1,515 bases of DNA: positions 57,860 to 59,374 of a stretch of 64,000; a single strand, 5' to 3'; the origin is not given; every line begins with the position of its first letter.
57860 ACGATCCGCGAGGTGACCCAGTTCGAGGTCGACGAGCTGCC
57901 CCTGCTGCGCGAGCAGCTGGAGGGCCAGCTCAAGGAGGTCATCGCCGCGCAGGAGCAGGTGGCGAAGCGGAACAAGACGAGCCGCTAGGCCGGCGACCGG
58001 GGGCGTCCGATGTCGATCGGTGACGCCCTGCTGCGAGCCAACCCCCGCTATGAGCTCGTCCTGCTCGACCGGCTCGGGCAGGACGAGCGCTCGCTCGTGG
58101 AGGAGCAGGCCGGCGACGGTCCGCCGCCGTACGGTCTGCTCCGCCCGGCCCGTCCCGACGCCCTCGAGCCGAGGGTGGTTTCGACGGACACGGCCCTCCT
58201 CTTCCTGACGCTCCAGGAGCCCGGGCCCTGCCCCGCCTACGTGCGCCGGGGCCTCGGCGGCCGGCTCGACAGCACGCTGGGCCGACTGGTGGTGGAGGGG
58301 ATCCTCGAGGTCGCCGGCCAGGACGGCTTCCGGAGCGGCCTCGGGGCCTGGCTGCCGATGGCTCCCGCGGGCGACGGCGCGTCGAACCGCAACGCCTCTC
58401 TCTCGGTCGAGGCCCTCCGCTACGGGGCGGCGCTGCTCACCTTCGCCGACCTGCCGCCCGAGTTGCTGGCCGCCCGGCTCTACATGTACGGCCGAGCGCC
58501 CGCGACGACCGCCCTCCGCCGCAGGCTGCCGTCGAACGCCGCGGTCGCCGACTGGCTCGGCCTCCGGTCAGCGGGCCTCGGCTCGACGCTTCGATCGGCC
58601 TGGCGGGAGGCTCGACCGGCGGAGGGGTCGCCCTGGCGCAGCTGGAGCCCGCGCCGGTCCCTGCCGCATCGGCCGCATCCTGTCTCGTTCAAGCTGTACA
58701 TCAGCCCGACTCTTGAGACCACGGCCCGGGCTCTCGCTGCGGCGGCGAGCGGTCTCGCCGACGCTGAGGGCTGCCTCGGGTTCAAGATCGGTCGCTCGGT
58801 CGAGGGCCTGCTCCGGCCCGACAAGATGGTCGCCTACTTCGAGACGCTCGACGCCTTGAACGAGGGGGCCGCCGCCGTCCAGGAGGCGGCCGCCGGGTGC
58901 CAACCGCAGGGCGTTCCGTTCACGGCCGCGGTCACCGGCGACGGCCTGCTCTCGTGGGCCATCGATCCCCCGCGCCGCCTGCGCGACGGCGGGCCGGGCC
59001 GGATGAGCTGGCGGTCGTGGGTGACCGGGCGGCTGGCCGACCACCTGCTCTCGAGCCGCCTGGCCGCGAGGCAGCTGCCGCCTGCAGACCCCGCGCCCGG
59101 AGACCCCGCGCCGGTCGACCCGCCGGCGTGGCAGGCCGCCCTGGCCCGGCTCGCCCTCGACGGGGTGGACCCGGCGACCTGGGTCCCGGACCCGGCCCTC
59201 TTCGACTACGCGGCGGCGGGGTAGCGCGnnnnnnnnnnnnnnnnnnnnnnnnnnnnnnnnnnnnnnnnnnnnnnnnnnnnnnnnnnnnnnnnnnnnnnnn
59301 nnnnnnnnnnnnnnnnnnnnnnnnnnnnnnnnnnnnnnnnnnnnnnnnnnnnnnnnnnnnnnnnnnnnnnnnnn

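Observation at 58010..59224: Unassigned 404-aa protein between the precursor-like ORF and the kinase-LanC gene: candidate missing lyase or partner. It shares the N-terminal start motif MSIG with the downstream gene.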

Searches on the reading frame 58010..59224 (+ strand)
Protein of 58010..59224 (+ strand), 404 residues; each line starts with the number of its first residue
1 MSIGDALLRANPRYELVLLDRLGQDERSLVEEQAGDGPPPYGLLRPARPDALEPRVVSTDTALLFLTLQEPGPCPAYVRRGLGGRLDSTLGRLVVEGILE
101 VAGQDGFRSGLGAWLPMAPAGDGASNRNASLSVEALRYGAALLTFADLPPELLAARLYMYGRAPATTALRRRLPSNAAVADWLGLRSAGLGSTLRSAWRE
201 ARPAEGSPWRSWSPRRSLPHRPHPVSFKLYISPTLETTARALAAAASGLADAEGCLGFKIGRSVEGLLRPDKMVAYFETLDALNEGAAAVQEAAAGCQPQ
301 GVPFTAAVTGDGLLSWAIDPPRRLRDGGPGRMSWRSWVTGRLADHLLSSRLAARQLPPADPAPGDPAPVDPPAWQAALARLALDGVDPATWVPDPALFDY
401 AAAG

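Call 3: search_protein_families(library=pfam, proteins=[window:58010-59224:+], max_evalue=1)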
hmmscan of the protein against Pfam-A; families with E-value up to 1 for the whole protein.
window:58010-59224:+ (404 aa): 2 families
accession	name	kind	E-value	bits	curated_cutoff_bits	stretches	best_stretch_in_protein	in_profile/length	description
PF22835.1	TEX13B-like_middle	-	0.011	16.4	27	1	70-110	48-87/110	Testis-expressed protein 13B-like, middle domain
PF03992.22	ABM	-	0.17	12.5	23.1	1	236-266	16-47/78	Antibiotic biosynthesis monooxygenase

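Call 4: search_protein_families(library=ncbifam, proteins=[window:58010-59224:+], max_evalue=1)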
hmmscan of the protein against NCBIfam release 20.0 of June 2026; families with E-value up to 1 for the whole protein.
window:58010-59224:+ (404 aa): 0 families

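Call 5: find_homologous_proteins(query=window:58010-59224:+, max_evalue=0.001)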
Query window:58010-59224:+ (404 aa): 622 proteins with E <= 0.001 among 8000 candidates; the best 120 are listed.
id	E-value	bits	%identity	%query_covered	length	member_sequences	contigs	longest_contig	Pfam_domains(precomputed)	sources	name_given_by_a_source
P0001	5.2e-262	887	100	100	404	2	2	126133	-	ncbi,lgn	ncbi:MAG TPA: hypothetical protein VF763_03445 [Candidatus Limnocylindrales bacterium]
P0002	5.1e-139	482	60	100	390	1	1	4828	-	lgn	-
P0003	5.3e-138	479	60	100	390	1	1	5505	-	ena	-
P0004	5.6e-138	479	59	100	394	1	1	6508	-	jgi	jgi:hypothetical protein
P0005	2.2e-127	444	58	100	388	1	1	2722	-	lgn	-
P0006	9.9e-125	435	57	100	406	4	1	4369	-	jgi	jgi:hypothetical protein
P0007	2.0e-124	434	57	100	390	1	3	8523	-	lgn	-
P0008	3.5e-123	430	54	100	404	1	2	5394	-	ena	-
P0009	1.3e-122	428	54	100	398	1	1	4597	-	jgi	jgi:hypothetical protein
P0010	1.3e-122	428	56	100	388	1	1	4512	-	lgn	-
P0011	1.3e-122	428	56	100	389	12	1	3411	-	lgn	-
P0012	1.4e-122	428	56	100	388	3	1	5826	-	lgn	-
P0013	3.1e-122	427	57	100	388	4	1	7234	-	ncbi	-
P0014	3.6e-122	426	57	100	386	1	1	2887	-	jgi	jgi:hypothetical protein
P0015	1.9e-121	424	56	100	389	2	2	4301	-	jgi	jgi:hypothetical protein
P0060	2.9e-81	292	48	97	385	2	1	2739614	-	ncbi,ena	-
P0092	2.4e-71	259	44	100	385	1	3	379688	-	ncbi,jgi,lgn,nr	ncbi:MAG TPA: hypothetical protein VGP18_07320 [Solirubrobacteraceae bacterium]|jgi:hypothetical pro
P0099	1.0e-70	257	43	97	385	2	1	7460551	-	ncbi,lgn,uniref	ncbi:hypothetical protein [Microbispora sp. NBC_01389]|uniref:hypothetical protein n=1 Tax=Microbisp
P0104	2.1e-70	256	43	98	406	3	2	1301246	-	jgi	jgi:hypothetical protein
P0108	2.3e-69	252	39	99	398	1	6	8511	-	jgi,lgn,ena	-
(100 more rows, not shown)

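Call 6: search_solved_structures(query=window:58010-59224:+, max_evalue=10)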
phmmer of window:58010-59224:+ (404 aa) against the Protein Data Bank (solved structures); distinct sequences matched with E-value up to 10: 0.

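Call 8: find_encoding_contigs(protein=P0099, flank=8000, max_places=3)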
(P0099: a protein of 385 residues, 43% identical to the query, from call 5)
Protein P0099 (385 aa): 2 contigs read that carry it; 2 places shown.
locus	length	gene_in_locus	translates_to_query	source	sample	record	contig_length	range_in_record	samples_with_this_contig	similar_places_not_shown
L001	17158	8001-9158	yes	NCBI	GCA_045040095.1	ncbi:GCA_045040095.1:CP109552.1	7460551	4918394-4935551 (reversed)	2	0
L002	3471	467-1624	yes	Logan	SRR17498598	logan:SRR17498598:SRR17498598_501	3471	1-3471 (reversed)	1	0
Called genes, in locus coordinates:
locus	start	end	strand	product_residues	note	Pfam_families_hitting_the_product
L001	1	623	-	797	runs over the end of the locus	PF06283:ThuA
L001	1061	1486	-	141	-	PF01243:PNPOx_N, PF12900:Pyridox_ox_2, PF16242:Pyrid_ox_like (faint)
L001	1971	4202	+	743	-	PF07504:FTP (weak), PF01447:Peptidase_M4, PF02868:Peptidase_M4_C, PF01483:P_proprotein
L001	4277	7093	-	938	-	PF13191:AAA_16, PF00196:GerE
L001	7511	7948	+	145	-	-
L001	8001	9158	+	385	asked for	-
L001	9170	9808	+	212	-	PF05147:LANC_like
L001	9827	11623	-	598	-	-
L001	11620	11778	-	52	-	-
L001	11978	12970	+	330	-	PF02733:Dak1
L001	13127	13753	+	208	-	PF02734:Dak2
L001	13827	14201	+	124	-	PF03610:EIIA-man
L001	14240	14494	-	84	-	PF01713:Smr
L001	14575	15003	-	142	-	PF00571:CBS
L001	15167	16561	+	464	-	PF05195:AMP_N, PF00557:Peptidase_M24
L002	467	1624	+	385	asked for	-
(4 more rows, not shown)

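Call 9: find_encoding_contigs(protein=P0060, flank=8000, max_places=3)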
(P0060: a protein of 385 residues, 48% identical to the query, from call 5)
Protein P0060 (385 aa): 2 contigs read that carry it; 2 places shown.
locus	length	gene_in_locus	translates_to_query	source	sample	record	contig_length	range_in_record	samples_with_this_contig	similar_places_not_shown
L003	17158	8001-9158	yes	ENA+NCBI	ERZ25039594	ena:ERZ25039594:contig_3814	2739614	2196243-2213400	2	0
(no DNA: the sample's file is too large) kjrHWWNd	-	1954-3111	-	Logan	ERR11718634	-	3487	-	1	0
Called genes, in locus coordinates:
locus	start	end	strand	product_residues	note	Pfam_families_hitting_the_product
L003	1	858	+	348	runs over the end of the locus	PF00248:Aldo_ket_red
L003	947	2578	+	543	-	-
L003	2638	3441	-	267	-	PF13472:Lipase_GDSL_2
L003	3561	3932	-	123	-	PF07045:DUF1330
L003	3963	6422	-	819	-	PF02129:Peptidase_S15, PF00326:Peptidase_S9 (faint), PF08530:PepX_C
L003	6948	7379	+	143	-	-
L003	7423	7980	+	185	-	-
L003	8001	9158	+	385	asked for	-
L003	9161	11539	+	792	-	PF00069:Pkinase, PF03109:ABC1 (faint), PF07714:PK_Tyr_Ser-Thr, PF05147:LANC_like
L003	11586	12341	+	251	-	PF13417:GST_N_3, PF13409:GST_N_2 (weak), PF13410:GST_C_2 (weak)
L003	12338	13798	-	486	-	-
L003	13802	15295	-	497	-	PF00930:DPPIV_N (faint), PF26549:Tricorn_N (weak), PF07676:PD40 (faint), PF26550:Tricorn_2nd (weak)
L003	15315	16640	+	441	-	PF06224:AlkZ-like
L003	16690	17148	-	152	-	-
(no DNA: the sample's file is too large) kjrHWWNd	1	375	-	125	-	?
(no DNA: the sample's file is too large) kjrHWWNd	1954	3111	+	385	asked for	-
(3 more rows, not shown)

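Call 12: search_solved_structures(query=A1, max_evalue=10, show_alignments=3)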
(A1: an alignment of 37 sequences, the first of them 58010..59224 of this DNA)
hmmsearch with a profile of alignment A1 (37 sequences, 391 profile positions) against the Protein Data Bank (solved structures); distinct sequences matched with E-value up to 10: 2.
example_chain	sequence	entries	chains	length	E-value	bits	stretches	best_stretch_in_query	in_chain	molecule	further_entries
3ezu_A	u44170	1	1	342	0.5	12.2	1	266-319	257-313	GGDEF domain protein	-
5jyt_A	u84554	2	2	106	0.94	11.3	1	223-275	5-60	Circadian clock protein KaiB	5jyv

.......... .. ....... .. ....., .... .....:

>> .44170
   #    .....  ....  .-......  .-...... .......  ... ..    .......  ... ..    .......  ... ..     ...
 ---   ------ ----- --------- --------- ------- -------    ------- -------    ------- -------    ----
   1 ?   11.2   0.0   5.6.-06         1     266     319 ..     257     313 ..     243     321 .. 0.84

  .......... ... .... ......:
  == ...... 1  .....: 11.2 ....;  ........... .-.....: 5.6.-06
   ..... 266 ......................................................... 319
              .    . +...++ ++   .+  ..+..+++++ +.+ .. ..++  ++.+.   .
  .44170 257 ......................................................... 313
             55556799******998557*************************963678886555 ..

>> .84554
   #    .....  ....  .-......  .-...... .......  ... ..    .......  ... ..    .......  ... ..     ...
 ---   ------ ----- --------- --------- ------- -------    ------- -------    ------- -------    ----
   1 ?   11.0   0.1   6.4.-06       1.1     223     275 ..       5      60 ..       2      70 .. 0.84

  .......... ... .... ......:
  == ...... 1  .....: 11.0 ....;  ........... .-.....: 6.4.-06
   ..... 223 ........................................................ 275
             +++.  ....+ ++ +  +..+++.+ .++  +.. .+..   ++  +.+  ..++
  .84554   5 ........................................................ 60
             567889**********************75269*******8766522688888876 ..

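Call 17: find_encoding_contigs(protein=P0108, flank=6000, max_places=3)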
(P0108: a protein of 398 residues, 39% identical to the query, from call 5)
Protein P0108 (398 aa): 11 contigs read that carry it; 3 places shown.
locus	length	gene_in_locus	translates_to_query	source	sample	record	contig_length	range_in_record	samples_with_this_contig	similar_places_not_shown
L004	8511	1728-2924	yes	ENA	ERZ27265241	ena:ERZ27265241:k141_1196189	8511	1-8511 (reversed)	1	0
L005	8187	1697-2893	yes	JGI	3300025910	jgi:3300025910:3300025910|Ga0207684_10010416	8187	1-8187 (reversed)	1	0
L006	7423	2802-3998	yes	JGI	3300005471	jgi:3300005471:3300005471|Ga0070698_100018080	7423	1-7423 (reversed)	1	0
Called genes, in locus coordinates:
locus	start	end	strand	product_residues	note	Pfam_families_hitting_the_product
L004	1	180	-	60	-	?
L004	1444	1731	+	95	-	-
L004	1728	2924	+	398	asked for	-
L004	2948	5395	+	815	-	PF00069:Pkinase, PF01636:APH (faint), PF07714:PK_Tyr_Ser-Thr, PF03109:ABC1 (weak), PF05147:LANC_like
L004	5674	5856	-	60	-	PF13358:DDE_3 (weak)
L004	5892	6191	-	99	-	PF01844:HNH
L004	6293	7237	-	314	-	PF12697:Abhydrolase_6 (weak), PF01738:DLH (weak), PF00326:Peptidase_S9 (weak)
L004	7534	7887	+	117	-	-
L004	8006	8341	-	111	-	PF13565:HTH_32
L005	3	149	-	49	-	?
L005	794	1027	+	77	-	-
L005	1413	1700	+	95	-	-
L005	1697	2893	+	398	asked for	-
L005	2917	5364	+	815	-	PF00069:Pkinase, PF01636:APH (faint), PF07714:PK_Tyr_Ser-Thr, PF03109:ABC1 (weak), PF05147:LANC_like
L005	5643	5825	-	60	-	PF13358:DDE_3 (weak)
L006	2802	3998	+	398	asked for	-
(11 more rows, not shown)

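Call 18: find_encoding_contigs(protein=P0092, flank=6000, max_places=2)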
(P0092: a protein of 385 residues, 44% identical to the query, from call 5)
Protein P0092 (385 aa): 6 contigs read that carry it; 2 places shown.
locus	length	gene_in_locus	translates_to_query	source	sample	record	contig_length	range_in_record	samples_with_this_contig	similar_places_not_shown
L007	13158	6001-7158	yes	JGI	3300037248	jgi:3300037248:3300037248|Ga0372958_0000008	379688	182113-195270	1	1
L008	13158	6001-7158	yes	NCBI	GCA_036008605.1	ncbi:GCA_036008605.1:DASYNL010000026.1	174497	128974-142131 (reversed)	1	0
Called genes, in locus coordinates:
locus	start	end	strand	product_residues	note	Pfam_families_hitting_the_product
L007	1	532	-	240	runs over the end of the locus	PF00106:adh_short, PF08659:KR, PF13561:adh_short_C2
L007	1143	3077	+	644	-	PF18998:Flg_new_2 (faint), PF01391:Collagen (faint)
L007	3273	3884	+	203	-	PF04542:Sigma70_r2, PF08281:Sigma70_r4_2, PF04545:Sigma70_r4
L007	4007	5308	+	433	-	-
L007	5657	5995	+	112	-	-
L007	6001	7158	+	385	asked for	-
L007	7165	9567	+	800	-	PF00069:Pkinase, PF01636:APH (faint), PF07714:PK_Tyr_Ser-Thr, PF03109:ABC1 (weak), PF05147:LANC_like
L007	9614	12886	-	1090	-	PF16499:Melibiase_2, PF17801:Melibiase_C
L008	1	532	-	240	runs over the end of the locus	PF00106:adh_short, PF08659:KR, PF13561:adh_short_C2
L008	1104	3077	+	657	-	PF18998:Flg_new_2 (faint), PF01391:Collagen (faint)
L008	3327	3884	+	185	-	PF04542:Sigma70_r2, PF08281:Sigma70_r4_2, PF04545:Sigma70_r4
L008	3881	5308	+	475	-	-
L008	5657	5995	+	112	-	-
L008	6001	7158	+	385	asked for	-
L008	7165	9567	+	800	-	PF00069:Pkinase, PF01636:APH (faint), PF07714:PK_Tyr_Ser-Thr, PF03109:ABC1 (weak), PF05147:LANC_like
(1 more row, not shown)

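Call 19: find_encoding_contigs(protein=P0104, flank=6000, max_places=2)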
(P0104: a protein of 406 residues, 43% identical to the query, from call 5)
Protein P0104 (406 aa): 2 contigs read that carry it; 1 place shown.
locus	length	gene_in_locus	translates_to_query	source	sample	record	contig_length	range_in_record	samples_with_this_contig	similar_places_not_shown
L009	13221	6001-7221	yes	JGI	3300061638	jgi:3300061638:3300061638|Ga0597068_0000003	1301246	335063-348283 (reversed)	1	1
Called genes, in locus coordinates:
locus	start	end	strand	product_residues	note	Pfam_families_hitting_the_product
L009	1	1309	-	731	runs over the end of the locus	PF26146:PI-PLC_X, PF26178:Rv2075c_cat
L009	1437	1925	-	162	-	PF00484:Pro_CA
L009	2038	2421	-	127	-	PF01361:Tautomerase (weak), PF14552:Tautomerase_2, PF01361:Tautomerase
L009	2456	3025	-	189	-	PF02870:Methyltransf_1N, PF01035:DNA_binding_1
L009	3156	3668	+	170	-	PF00719:Pyrophosphatase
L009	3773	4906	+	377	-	PF07992:Pyr_redox_2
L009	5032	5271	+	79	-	-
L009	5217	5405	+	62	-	-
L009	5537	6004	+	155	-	-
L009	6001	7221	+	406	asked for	-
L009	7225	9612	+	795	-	PF00069:Pkinase, PF01636:APH (faint), PF07714:PK_Tyr_Ser-Thr, PF03109:ABC1 (weak), PF05147:LANC_like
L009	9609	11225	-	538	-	PF00270:DEAD (weak), PF04851:ResIII, PF13604:AAA_30 (faint), PF00271:Helicase_C (weak)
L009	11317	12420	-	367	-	-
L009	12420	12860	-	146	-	-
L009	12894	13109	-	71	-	-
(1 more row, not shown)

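Call 20: predict_structure(alignment_id=A1)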
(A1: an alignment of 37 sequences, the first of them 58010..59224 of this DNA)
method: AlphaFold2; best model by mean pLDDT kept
length: 404 residues; sequences in the alignment: 37
mean_pLDDT: 91.9   pTM: 0.87
mean pLDDT of the five models: 91.9, 90.1, 88.2, 88.0, 87.8
residues with pLDDT >= 90: 327; 70-90: 60; 50-70: 14; < 50: 3
segments of 3 or more residues with pLDDT < 50: 402-404
pLDDT, mean of each block of 10 residues (from residue 1): 93 97 97 90 93 92 97 96 92 96 94 89 82 97 96 97 92 97 95 97 93 89 90 96 97 96 93 94 97 97 96 95 61 92 96 81 77 94 94 85 47
secondary structure, 60 per line:
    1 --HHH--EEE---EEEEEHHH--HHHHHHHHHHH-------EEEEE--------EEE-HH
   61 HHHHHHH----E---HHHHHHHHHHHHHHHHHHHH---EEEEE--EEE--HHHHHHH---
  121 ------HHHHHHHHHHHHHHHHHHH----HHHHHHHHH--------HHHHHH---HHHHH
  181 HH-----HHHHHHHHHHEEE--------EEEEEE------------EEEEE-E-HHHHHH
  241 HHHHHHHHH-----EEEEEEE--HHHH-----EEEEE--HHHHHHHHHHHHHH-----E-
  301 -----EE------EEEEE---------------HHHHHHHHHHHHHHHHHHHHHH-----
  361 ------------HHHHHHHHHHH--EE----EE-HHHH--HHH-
elements in order: E8-10 E14-18 H24-34 E42-46 E55-57 H59-67 H76-95 E99-103 E106-108 H111-117 H127-145 H150-158 H167-172 H176-182 H188-197 E198-200 E209-214 E227-231 H235-249 E255-261 H264-267 E273-277 H280-293 E314-318 H334-355 H373-383 H395-398

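Call 36: fold_search(model_id=the predicted structure, library=pdb)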
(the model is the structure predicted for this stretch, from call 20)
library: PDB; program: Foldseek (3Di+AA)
matches with E <= 10: 265; with E <= 0.001: 15
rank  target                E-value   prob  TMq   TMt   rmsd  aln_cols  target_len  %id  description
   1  4rsx                  1.8e-07  1.00  0.39  0.57   7.7       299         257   11  The structure of the effector protein from Pseudomonas syringae pv. tomato strain DC3000 (released 2015-03-11)
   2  4rsw_A                3.0e-07  1.00  0.36  0.52   6.2       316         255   13  The structure of the effector protein from Pseudomonas syringae pv. syringae strain 61 (released 2015-03-11)
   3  9dk3_B                5.8e-07  1.00  0.34  0.42   4.3       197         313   23  Lexapeptide dehydratase complex LxmKY, hydrolysed ATP bound (released 2024-12-04)
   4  9dk2_B                1.6e-06  1.00  0.33  0.42   4.3       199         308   23  Lexapeptide dehydratase complex LxmKY, ATP bound (released 2024-12-04)
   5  9dk1_B                1.7e-06  1.00  0.34  0.42   4.3       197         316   23  Lexapeptide dehydratase complex LxmKY apo (released 2024-12-04)
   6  8sap_B                1.4e-04  1.00  0.26  0.13   2.7       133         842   10  Crystal structure of class III lanthipeptide synthetase ThurKC (released 2023-10-11)
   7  8sam_B                2.5e-04  1.00  0.28  0.14   4.4       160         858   11  Crystal structure of class III lanthipeptide synthetase LP-GS-ThurKC in complex with ATP (released 2023-10-11)
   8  9ugq_A                3.3e-04  1.00  0.26  0.13   5.1       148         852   13  Cryo-EM structure of ClassIII Salivaricin modification enzyme SalKC in the presence of SalA (released 2025-09-03)
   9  3i0u_A                5.7e-04  1.00  0.27  0.51  14.2       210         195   12  Structure of the type III effector/phosphothreonine lyase OspF from Shigella flexneri (released 2009-09-01)
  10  8cav_B                6.3e-04  1.00  0.28  0.14   3.0       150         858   15  Discovery of the lanthipeptide Curvocidin and structural insights into its trifunctional synthetase CuvL (released 2023-06-14)
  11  8cav_A                6.3e-04  1.00  0.29  0.15  11.3       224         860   16  Discovery of the lanthipeptide Curvocidin and structural insights into its trifunctional synthetase CuvL (released 2023-06-14)
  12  8sam_A                7.1e-04  1.00  0.28  0.14   3.1       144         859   10  Crystal structure of class III lanthipeptide synthetase LP-GS-ThurKC in complex with ATP (released 2023-10-11)
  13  8car                  7.1e-04  1.00  0.28  0.14   3.1       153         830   14  Discovery of the lanthipeptide Curvocidin and structural insights into its trifunctional synthetase CuvL (released 2023-06-14)
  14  2z8p_A                7.9e-04  1.00  0.27  0.47  15.0       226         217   12  Structural basis for the catalytic mechanism of phosphothreonine lyase (released 2007-12-18)
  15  2q8y_A                8.4e-04  1.00  0.27  0.47  14.0       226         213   11  Structural insight into the enzymatic mechanism of the phophothreonine lyase (released 2007-12-11)
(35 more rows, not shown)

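Call 37: search_protein_representatives(alignment_id=A1)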
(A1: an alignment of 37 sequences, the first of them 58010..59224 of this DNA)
Query: 37 sequences, 391 profile positions. Proteins with E-value up to 0.001 (for the whole library): 1574; up to 1e-10: 1424; up to 1e-30: 1106. The best 150 are listed.
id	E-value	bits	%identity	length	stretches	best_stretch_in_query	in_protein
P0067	7.0e-162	555.0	-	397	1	4-390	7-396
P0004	1.2e-161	554.3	-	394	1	2-389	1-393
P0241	1.4e-156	537.6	-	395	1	2-390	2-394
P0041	1.4e-148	511.2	-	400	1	5-389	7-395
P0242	4.6e-145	499.6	-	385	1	3-385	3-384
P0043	1.5e-144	498.0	-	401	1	2-383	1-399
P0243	1.5e-141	488.0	-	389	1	4-388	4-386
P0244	5.5e-134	463.2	-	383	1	5-389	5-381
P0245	1.6e-130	451.8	-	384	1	3-389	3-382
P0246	3.9e-130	450.5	-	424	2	202-385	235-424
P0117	4.1e-130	450.4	-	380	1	7-385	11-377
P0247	4.9e-130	450.2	-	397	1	4-388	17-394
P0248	3.8e-129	447.2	-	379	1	4-387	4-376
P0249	5.7e-129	446.7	-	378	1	7-386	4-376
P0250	1.5e-128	445.3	-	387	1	7-385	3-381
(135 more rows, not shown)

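Call 38: search_protein_families(library=pfam, alignment_id=A1, max_evalue=10)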
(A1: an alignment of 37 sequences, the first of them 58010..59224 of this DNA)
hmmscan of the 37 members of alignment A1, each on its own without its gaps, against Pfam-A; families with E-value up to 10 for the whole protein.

A. member 1, window:58010-59224:+ (404 aa): 2 families
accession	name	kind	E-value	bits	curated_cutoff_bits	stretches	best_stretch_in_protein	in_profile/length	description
PF22835.1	TEX13B-like_middle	-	0.011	16.4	27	1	70-110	48-87/110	Testis-expressed protein 13B-like, middle domain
PF03992.22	ABM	-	0.17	12.5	23.1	1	236-266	16-47/78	Antibiotic biosynthesis monooxygenase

B. families by the number of members that match (of 37 scanned): 10 families
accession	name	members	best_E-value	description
PF25816.1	RamC_N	3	0.011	RamC, N-terminal domain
PF17914.6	HopA1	3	0.011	HopA1 effector protein family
PF16572.11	HlyD_D4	3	0.04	Long alpha hairpin domain of cation efflux system protein, CusB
PF11973.14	NQRA_SLBB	2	0.0043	NQRA C-terminal domain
PF22835.1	TEX13B-like_middle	2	0.011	Testis-expressed protein 13B-like, middle domain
PF21919.2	P23-45_portal_barrel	2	0.075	Phage P23-45 portal protein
PF03992.22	ABM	2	0.15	Antibiotic biosynthesis monooxygenase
PF18755.6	RAMA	1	0.027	Restriction Enzyme Adenine Methylase Associated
PF19593.4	DUF6098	1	0.043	Family of unknown function (DUF6098)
PF24675.1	NpmA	1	0.17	16S rRNA (adenine(1408)-N(1))-methyltransferase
